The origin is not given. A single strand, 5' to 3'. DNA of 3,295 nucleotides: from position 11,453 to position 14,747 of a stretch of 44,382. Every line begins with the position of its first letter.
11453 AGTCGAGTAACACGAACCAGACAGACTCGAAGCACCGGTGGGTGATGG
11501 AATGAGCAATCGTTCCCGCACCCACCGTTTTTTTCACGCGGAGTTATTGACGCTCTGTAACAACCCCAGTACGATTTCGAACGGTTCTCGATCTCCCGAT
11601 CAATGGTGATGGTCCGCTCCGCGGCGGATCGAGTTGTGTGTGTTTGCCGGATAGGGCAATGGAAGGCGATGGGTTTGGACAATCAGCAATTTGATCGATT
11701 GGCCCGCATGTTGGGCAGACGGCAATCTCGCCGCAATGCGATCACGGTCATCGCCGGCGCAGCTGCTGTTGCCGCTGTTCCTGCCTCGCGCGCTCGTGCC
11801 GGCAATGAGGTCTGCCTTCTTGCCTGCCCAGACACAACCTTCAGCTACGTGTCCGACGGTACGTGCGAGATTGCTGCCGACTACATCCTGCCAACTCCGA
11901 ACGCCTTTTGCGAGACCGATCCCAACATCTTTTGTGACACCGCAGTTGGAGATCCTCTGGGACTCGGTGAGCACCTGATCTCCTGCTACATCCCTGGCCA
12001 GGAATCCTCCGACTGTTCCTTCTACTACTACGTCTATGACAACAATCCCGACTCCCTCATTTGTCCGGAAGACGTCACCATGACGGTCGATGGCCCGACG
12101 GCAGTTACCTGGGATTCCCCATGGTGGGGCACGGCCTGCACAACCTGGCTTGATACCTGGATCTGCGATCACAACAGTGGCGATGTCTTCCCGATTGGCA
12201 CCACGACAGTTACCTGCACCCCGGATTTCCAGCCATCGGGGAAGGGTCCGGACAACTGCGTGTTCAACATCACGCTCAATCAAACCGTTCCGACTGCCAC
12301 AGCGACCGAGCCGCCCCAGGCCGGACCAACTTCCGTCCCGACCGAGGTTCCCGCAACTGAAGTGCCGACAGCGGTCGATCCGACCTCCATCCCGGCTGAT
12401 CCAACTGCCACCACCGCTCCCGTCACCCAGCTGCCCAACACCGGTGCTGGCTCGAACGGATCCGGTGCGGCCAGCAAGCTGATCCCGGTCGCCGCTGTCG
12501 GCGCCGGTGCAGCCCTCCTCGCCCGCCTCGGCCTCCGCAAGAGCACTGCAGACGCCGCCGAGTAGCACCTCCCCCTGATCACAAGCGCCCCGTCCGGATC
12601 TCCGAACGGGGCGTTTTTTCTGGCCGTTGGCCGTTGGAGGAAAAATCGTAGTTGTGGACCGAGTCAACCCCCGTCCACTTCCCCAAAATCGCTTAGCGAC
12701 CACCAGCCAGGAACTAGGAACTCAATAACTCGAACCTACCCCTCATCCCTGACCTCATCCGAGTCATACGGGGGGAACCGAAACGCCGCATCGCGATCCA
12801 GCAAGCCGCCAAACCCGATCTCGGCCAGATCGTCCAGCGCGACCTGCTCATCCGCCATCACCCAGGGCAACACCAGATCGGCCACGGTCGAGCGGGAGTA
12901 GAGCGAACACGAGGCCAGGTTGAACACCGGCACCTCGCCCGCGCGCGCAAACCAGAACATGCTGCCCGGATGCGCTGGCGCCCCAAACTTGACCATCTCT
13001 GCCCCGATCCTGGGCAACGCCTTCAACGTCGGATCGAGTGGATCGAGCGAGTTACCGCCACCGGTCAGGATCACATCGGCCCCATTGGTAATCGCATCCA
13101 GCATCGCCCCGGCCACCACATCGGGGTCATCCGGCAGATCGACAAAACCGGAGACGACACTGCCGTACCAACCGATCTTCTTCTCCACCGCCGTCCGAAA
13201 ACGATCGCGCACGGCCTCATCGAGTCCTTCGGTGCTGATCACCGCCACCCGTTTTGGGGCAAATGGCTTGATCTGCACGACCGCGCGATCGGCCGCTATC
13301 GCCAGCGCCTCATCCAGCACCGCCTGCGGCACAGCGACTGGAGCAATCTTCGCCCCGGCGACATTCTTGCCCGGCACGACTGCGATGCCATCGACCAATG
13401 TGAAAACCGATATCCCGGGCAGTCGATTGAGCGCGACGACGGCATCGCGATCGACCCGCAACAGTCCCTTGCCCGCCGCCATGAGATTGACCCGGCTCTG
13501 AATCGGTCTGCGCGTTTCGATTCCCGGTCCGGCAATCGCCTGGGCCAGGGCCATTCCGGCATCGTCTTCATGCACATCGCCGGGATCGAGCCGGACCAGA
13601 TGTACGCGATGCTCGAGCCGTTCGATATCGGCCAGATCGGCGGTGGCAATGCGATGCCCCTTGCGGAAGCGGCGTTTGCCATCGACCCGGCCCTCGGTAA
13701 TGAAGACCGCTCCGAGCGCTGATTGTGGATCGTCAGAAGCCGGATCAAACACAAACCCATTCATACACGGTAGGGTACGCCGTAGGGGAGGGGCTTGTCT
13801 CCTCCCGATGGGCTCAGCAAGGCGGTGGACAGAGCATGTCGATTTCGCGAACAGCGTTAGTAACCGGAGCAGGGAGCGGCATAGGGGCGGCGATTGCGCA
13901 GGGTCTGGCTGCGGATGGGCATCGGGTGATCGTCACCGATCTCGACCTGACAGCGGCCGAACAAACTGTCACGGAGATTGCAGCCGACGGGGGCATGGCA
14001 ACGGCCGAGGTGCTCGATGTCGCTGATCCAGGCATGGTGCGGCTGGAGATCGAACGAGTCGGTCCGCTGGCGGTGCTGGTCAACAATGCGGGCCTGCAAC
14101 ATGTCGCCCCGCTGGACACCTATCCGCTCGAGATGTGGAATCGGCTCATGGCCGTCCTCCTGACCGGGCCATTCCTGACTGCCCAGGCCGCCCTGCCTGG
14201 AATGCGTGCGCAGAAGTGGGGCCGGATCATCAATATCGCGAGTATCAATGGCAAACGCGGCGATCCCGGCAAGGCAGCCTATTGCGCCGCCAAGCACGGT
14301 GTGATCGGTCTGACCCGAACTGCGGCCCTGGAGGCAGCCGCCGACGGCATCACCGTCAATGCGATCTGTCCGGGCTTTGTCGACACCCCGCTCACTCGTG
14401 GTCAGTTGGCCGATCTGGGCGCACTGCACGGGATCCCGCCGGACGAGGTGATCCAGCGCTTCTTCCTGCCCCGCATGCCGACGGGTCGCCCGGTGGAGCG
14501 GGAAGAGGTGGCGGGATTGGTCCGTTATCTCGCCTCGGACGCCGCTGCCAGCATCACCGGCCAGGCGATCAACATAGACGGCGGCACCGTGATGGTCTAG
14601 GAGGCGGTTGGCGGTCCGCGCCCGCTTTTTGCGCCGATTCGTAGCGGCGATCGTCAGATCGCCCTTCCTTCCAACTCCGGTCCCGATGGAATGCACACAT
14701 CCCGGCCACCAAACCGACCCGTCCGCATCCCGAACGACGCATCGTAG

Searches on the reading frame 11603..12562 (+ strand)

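Call 7: search_protein_families(library=pfam, proteins=[window:11603-12562:+], max_evalue=0.01)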
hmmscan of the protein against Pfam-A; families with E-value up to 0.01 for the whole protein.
window:11603-12562:+ (320 aa): 0 families

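Call 8: search_protein_families(library=ncbifam, proteins=[window:11603-12562:+], max_evalue=0.1)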
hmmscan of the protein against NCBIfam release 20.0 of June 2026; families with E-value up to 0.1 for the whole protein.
window:11603-12562:+ (320 aa): 1 family
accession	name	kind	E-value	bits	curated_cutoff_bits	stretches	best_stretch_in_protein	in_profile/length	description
NF041221.1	BagZ_FevE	exception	0.005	16.9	200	1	43-70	3-30/122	bagremycin/ferroverdin biosynthesis copper chaperon BagZ/FevE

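Call 66: search_protein_families(library=pfam, proteins=[window:11603-12562:+], max_evalue=10)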
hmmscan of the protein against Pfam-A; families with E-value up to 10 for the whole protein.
window:11603-12562:+ (320 aa): 1 family
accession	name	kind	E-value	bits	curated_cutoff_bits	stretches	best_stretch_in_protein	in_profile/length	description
PF02494.22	HYR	-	0.011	16.5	21.7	1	146-224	2-80/81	HYR domain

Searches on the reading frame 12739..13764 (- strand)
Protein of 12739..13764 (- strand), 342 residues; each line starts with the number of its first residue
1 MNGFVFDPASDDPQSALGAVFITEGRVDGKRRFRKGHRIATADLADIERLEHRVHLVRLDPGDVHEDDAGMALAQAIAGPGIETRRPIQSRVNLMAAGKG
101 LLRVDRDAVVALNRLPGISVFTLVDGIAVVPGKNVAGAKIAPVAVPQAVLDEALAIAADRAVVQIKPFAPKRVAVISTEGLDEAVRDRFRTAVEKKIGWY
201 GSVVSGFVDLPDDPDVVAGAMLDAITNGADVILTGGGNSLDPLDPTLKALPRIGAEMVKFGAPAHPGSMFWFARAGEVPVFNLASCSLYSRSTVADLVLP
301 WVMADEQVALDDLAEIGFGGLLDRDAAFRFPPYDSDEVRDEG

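Call 38: search_protein_families(library=pfam, proteins=[window:12739-13764:-], max_evalue=0.001)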
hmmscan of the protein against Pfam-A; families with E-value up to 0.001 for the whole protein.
window:12739-13764:- (342 aa): 1 family
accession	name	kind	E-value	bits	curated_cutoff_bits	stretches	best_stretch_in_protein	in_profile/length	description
PF00994.29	MoCF_biosynth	-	3.6e-09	36.9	26.6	1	173-302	2-142/144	Probable molybdopterin binding domain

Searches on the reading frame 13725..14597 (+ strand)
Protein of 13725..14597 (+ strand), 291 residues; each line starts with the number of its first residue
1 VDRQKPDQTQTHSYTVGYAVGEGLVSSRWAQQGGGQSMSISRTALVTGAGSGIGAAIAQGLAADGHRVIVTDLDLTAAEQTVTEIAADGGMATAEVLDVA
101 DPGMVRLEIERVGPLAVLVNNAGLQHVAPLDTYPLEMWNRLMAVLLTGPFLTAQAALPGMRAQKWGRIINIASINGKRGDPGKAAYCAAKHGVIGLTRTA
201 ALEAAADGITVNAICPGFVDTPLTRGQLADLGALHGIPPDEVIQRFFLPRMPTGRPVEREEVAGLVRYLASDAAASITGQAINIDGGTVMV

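Call 38: search_protein_families(library=pfam, proteins=[window:13725-14597:+], max_evalue=0.001)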
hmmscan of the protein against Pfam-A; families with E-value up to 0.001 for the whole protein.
window:13725-14597:+ (291 aa): 5 families
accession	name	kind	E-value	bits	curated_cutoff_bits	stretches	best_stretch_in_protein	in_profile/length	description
PF00106.31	adh_short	-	1.5e-53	181.7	26.6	1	43-227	2-190/195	short chain dehydrogenase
PF13561.12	adh_short_C2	-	3.7e-53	181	27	1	48-287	1-234/236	Enoyl-(Acyl carrier protein) reductase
PF08659.16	KR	-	2.2e-08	34.7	22.6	1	43-191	2-154/180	KR domain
PF23441.1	SDR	-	2.2e-05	24.4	27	1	133-289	110-256/258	SDR-like rossmann domain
PF01370.27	Epimerase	-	0.00055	19.9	20.9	1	44-139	1-89/240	NAD dependent epimerase/dehydratase family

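Call 56: find_encoding_contigs(protein=window:13725-14597:+, flank=10000, max_places=10)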
Protein window:13725-14597:+ (291 aa): no gene with exactly this product is on record in the collection.

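Call 58: find_encoding_contigs(protein=window:13836-14597:+, flank=10000, max_places=10)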
Protein window:13836-14597:+ (254 aa): 1 contig read that carries it; 1 place shown.
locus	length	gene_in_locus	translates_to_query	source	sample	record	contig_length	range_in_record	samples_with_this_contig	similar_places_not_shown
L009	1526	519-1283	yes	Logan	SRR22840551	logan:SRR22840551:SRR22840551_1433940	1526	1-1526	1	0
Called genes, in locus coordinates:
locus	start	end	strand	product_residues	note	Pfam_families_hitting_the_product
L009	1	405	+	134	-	?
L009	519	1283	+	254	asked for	PF00106:adh_short, PF08659:KR, PF23441:SDR (faint), PF13561:adh_short_C2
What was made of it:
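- Tried and rejected: The SDR look-up with a corrected start worked (call 58).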
